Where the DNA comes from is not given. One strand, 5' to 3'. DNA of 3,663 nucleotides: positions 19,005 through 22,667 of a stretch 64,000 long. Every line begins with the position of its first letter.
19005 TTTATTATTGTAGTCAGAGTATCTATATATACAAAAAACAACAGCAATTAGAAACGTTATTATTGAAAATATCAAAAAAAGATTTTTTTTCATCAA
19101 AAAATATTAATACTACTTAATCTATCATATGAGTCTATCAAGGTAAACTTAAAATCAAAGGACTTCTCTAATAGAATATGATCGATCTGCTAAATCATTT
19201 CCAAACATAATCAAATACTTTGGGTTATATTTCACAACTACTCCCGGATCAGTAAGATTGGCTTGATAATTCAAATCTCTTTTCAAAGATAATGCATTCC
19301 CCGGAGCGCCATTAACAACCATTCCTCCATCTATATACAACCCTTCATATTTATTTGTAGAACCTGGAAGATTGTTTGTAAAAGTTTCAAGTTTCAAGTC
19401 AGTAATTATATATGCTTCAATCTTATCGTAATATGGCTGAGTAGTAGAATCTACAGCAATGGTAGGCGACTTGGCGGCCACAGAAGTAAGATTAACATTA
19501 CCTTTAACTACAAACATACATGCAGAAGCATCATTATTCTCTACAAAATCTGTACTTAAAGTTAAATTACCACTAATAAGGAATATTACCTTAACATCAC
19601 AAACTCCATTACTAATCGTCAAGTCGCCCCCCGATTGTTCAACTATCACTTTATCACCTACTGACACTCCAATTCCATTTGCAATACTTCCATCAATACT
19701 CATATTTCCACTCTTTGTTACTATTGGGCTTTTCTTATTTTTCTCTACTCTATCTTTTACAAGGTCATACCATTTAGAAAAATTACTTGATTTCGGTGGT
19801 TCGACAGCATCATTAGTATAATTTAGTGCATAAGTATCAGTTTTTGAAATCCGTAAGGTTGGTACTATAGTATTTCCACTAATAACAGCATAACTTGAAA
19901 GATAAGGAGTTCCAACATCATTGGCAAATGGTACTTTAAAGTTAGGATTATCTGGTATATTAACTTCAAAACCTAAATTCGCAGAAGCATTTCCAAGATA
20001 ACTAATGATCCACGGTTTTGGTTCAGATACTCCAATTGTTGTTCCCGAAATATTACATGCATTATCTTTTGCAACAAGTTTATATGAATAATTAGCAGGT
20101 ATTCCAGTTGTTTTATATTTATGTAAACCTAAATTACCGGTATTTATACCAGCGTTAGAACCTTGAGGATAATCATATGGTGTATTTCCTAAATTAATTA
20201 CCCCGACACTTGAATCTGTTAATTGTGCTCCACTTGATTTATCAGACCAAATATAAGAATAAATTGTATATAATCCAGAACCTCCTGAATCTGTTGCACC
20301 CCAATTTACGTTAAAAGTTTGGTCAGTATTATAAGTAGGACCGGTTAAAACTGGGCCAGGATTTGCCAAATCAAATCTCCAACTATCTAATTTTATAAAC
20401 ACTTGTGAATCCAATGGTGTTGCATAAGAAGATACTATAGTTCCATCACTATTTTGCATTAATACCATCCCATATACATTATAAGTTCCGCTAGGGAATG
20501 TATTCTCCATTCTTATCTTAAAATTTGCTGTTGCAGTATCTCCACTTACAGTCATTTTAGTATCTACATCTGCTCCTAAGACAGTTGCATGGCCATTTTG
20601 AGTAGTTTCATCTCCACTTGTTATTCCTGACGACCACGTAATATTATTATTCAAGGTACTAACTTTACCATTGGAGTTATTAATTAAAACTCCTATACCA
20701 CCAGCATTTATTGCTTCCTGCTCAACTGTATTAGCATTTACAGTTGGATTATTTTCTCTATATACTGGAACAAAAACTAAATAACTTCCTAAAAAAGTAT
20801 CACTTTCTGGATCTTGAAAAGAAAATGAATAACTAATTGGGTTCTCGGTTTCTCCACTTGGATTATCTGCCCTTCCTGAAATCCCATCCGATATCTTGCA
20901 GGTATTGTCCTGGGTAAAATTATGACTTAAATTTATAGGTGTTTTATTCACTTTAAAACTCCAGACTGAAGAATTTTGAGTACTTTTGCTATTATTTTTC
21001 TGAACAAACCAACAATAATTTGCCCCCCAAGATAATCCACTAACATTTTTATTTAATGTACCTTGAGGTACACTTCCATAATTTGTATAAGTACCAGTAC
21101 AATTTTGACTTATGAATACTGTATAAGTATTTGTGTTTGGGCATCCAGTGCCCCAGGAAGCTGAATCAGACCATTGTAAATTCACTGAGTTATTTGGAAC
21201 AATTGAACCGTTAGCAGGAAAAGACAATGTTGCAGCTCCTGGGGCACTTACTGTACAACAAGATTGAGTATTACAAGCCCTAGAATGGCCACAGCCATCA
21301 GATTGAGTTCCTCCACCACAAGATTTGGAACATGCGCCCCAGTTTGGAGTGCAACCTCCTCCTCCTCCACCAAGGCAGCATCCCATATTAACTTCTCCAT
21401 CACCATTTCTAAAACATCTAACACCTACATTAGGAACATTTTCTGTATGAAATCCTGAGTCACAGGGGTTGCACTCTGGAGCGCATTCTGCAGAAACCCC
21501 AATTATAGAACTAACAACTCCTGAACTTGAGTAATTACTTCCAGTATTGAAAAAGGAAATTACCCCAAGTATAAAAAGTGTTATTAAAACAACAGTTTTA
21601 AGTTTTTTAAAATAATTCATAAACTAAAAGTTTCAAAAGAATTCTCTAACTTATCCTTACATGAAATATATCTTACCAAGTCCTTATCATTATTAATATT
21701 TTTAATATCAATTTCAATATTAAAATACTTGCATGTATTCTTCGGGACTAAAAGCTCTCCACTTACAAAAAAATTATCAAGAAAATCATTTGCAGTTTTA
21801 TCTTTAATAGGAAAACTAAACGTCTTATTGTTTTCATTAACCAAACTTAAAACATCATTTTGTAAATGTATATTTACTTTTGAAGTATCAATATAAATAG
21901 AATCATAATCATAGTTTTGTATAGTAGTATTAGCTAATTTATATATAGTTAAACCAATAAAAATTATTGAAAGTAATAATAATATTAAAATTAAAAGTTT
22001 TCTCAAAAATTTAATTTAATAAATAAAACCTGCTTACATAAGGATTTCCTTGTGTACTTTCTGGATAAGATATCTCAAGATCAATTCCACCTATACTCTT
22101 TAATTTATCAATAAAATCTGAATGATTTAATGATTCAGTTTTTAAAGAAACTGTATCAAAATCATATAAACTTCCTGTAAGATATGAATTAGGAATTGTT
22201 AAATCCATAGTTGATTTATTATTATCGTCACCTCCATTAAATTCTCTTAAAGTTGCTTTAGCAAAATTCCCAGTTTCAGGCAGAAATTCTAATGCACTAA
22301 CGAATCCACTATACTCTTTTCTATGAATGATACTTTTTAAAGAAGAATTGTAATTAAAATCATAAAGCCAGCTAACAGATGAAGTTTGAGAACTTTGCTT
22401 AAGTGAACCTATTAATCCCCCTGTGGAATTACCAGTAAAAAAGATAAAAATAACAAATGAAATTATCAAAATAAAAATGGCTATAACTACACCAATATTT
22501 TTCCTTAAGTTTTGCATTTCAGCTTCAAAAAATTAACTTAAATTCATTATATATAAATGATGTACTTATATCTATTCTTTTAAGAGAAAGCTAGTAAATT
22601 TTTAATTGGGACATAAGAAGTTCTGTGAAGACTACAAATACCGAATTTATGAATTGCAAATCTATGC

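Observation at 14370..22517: Tandemly duplicated three-gene module encoding giant Cys-rich TSP1/FN3/(LamG) surface proteins with two small membrane-anchored partners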

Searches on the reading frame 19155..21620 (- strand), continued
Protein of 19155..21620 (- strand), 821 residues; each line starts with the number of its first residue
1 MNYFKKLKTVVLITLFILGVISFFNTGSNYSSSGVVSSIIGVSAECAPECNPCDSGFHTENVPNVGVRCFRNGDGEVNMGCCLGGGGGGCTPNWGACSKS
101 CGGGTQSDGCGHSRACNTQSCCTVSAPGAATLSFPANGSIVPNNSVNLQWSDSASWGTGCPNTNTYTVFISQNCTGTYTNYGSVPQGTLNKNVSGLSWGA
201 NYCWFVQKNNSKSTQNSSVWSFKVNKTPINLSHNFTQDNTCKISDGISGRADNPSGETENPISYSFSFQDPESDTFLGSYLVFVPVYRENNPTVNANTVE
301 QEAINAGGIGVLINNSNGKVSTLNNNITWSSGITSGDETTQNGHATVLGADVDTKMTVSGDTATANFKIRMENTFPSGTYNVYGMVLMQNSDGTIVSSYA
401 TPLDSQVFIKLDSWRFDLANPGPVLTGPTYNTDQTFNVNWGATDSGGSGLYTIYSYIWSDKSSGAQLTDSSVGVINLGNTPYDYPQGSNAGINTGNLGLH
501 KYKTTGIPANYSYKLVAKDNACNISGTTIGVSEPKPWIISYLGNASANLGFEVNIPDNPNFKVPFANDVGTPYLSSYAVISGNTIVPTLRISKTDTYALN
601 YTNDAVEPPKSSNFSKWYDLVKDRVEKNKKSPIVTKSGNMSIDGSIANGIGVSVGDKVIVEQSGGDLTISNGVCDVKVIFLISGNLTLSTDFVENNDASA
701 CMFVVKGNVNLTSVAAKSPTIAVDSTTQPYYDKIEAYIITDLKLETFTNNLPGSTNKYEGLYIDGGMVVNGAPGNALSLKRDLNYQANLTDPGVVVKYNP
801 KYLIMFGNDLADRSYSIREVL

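Call 79: search_protein_families(library=pfam, proteins=[L009:9971-11503:+, L009:18653-19858:-, L009:19879-20643:-, L009:4840-5865:-, L009:9246-9968:+, L009:8254-9195:+, L009:12542-13084:-, L009:14995-15444:-, L009:16629-17288:-, L009:17973-18608:-], max_evalue=0.01)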
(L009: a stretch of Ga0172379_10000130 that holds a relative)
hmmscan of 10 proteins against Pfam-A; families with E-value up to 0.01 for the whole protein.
L009:9971-11503:+ (510 aa): 0 families

L009:18653-19858:- (401 aa): 1 family
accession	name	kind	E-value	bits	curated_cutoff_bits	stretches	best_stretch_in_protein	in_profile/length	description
PF00482.28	T2SSF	-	3.5e-63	211.6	25.2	2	68-190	1-125/125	Type II secretion system (T2SS), protein F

L009:19879-20643:- (254 aa): 14 families
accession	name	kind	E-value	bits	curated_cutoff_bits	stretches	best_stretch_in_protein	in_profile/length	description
PF00437.27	T2SSE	-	8.5e-43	146.8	24.9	1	20-179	136-288/370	Type II/IV secretion system protein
PF25199.1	nSTAND_NTPase5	-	1.2e-05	25.6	34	1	24-78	39-93/145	Novel STAND NTPase 5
PF13401.12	AAA_22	-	1.5e-05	25.7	27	1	25-63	4-41/130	AAA domain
PF13191.12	AAA_16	-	0.00012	23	32.6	1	17-82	15-85/167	AAA ATPase domain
PF12775.13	AAA_7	-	0.00017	21.6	25.8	1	6-56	14-64/181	P-loop containing dynein motor region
PF01935.23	DUF87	-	0.00031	21.3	23.2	1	30-61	27-58/220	Helicase HerA, central domain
PF20720.3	nSTAND3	-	0.00064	19.9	27.2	0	25-66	16-56/155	Novel STAND NTPase 3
PF13555.12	AAA_29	-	0.0018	18.5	27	1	23-47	19-43/61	P-loop containing region of AAA domain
PF13173.12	AAA_14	-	0.002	18.5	27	1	28-115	4-78/129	AAA domain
PF13476.12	AAA_23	-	0.0032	18.6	27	0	25-46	18-39/201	AAA domain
PF13245.12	AAA_19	-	0.0045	17.6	25.1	0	23-54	8-39/134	AAA domain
PF01580.24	FtsK_SpoIIIE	-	0.0068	16.3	24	0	29-50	42-63/221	FtsK/SpoIIIE family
PF00009.33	GTP_EFTU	-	0.0076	16.3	26.5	0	29-58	6-35/188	Elongation factor Tu GTP binding domain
PF00004.35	AAA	-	0.0082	17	21.2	0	29-107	1-65/131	ATPase family associated with various cellular activities (AAA)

L009:4840-5865:- (341 aa): 4 families
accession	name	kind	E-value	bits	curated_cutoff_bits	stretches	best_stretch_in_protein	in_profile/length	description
PF11104.14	PilM_2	-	3.3e-49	168.1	27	1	8-340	1-338/340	Type IV pilus assembly protein PilM;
PF14450.12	FtsA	-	4.2e-15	56.7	31.8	1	183-319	2-121/127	Cell division protein FtsA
PF25216.1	Volactin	-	6.1e-07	29.7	35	1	144-298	131-288/321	Volactin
PF06723.19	MreB_Mbl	-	5.8e-05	22.5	27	0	116-220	76-186/327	MreB/Mbl protein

L009:9246-9968:+ (240 aa): 0 families

L009:8254-9195:+ (313 aa): 0 families

L009:12542-13084:- (180 aa): 1 family
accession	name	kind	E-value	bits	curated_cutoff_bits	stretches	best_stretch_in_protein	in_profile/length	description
PF07963.17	N_methyl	-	1.8e-06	27.7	21.2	1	11-35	2-26/27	Prokaryotic N-terminal methylation motif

L009:14995-15444:- (149 aa): 1 family
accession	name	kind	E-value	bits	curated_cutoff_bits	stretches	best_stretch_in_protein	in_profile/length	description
PF07963.17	N_methyl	-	5.9e-07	29.2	21.2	1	8-29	5-26/27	Prokaryotic N-terminal methylation motif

L009:16629-17288:- (219 aa): 1 family
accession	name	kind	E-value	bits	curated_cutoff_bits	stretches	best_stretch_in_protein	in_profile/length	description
PF07963.17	N_methyl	-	2.4e-06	27.3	21.2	1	5-28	3-26/27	Prokaryotic N-terminal methylation motif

L009:17973-18608:- (211 aa): 2 families
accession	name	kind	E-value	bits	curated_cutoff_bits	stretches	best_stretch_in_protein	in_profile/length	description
PF07963.17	N_methyl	-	6e-06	26.1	21.2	1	7-28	5-26/27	Prokaryotic N-terminal methylation motif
PF03579.19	SHP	-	0.01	15.9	27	0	9-37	18-46/65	Small hydrophobic protein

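Call 80: find_encoding_contigs(protein=P0130, flank=8000, max_places=1)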
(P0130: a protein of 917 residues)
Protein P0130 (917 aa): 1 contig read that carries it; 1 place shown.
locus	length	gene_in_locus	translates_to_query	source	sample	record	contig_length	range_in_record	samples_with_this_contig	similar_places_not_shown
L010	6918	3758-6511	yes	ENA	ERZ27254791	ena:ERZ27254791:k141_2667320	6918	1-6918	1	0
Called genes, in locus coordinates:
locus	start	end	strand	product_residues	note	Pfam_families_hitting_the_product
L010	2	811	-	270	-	?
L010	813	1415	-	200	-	-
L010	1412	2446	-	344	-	PF11104:PilM_2, PF06723:MreB_Mbl (faint), PF25216:Volactin (weak), PF14450:FtsA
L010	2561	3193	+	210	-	-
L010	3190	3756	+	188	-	-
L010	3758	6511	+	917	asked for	-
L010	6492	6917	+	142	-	?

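Call 81: find_encoding_contigs(protein=P0142, flank=8000, max_places=1)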
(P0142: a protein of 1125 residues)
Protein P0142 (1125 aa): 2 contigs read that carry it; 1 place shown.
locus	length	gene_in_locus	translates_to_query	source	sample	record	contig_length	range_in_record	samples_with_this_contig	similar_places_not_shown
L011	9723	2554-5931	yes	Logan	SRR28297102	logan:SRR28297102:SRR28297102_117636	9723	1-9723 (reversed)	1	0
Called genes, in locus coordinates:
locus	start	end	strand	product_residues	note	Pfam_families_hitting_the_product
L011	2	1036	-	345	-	?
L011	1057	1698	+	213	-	PF01351:RNase_HII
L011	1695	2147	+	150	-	-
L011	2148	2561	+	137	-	-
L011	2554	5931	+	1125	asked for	-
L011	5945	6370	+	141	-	PF01458:SUFBD_core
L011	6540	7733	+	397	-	PF00009:GTP_EFTU, PF03144:GTP_EFTU_D2, PF03143:GTP_EFTU_D3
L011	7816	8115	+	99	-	PF00338:Ribosomal_S10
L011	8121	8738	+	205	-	PF00297:Ribosomal_L3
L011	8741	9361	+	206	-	PF00573:Ribosomal_L4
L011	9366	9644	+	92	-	PF00276:Ribosomal_L23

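Call 90: find_encoding_contigs(protein=P0005, flank=8000, max_places=2)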
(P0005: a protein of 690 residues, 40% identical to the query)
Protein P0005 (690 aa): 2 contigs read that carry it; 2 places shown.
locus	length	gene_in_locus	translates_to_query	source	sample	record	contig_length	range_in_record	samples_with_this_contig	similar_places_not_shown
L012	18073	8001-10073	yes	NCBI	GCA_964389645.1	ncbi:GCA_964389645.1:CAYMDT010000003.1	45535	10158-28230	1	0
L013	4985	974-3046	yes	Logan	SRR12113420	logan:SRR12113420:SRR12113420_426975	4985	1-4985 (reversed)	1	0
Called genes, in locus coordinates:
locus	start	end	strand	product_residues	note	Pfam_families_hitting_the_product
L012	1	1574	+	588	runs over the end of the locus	PF05157:MshEN, PF00437:T2SSE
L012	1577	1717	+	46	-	-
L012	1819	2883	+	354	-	PF00437:T2SSE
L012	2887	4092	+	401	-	PF28597:T2SSF_N, PF00482:T2SSF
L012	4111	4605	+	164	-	PF07963:N_methyl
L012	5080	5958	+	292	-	PF06750:A24_N_bact, PF01478:Peptidase_A24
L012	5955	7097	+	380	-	-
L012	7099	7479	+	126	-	-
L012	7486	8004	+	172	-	-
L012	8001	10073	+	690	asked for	PF00090:TSP_1 (faint), PF19030:TSP1_ADAMTS (faint)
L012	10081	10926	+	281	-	-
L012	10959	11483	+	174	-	PF07963:N_methyl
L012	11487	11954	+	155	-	-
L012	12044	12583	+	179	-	PF07963:N_methyl (weak)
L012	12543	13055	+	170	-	-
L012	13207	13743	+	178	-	-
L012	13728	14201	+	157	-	-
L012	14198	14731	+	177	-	PF07963:N_methyl (faint)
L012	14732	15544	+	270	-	-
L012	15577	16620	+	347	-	PF11104:PilM_2, PF06723:MreB_Mbl (faint), PF14450:FtsA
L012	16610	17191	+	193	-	-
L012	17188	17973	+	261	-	PF04350:PilO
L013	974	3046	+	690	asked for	PF00090:TSP_1 (faint), PF19030:TSP1_ADAMTS (faint)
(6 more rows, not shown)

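Call 113: search_protein_families(library=phrogs, proteins=[window:19155-21620:-], max_evalue=0.01)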
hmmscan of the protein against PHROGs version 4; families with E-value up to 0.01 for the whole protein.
window:19155-21620:- (821 aa): 0 families

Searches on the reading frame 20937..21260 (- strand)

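Call 26: search_protein_families(library=pfam, proteins=[window:20937-21260:-], max_evalue=10)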
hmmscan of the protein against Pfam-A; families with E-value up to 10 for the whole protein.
seq(108 aa): 1 family
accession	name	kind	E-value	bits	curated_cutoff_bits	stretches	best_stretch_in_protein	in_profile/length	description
PF07222.17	PBP_sp32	-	0.085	12.5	21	1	57-91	78-112/243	Proacrosin binding protein sp32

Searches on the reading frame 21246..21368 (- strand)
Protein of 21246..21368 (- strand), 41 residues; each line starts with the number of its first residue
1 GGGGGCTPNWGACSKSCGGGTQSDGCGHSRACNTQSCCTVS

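Call 26: search_protein_families(library=pfam, proteins=[window:21246-21368:-], max_evalue=10)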
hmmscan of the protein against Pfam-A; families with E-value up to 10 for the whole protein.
seq(41 aa): 1 family
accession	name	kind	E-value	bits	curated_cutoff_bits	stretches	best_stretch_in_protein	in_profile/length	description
PF19030.6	TSP1_ADAMTS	-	0.0035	18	23.8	1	9-23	5-19/55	Thrombospondin type 1 domain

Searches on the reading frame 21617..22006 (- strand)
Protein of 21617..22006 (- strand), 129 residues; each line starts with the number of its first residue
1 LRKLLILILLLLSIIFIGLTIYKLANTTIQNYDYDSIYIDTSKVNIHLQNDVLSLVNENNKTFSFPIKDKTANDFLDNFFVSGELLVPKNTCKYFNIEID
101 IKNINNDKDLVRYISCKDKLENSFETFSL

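Call 3: search_protein_families(library=pfam, proteins=[window:21617-22006:-], max_evalue=1)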
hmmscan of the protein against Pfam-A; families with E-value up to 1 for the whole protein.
window:21617-22006:- (129 aa): 1 family
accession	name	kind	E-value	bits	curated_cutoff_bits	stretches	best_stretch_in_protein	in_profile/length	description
PF17431.7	YpmT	-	0.067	13.7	25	1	7-42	10-40/60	Uncharacterized YmpT-like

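Call 4: search_protein_families(library=ncbifam, proteins=[window:21617-22006:-], max_evalue=1)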
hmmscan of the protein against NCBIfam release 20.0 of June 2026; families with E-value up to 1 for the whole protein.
window:21617-22006:- (129 aa): 1 family
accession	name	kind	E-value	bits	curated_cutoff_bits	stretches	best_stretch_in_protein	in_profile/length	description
NF045999.1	MAG1140_fam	equivalog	0.015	15.4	35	1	3-76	7-79/126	MAG1140 family protein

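Call 113: search_protein_families(library=phrogs, proteins=[window:21617-22006:-], max_evalue=0.01)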
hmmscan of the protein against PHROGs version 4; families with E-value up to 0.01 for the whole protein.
window:21617-22006:- (129 aa): 0 families

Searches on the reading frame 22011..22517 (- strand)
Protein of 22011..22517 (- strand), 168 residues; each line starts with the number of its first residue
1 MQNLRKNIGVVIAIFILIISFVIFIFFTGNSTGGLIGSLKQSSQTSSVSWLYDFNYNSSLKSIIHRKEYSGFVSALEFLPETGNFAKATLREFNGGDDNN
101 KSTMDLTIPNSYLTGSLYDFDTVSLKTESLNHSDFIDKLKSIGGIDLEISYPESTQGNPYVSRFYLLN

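Call 3: search_protein_families(library=pfam, proteins=[window:22011-22517:-], max_evalue=1)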
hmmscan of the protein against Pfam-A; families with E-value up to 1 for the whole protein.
window:22011-22517:- (168 aa): 2 families
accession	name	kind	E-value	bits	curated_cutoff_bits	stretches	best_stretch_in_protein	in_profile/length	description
PF13623.11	SurA_N_2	-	0.047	14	28.5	1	1-32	1-34/145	SurA-like N-terminal domain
PF13800.11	Sigma_reg_N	-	0.18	12.5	26.3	0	11-29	17-35/91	Sigma factor regulator N-terminal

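Call 4: search_protein_families(library=ncbifam, proteins=[window:22011-22517:-], max_evalue=1)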
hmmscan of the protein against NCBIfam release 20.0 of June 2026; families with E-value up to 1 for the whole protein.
window:22011-22517:- (168 aa): 0 families

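Call 113: search_protein_families(library=phrogs, proteins=[window:22011-22517:-], max_evalue=0.01)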
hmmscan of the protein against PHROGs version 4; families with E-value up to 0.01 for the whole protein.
window:22011-22517:- (168 aa): 0 families
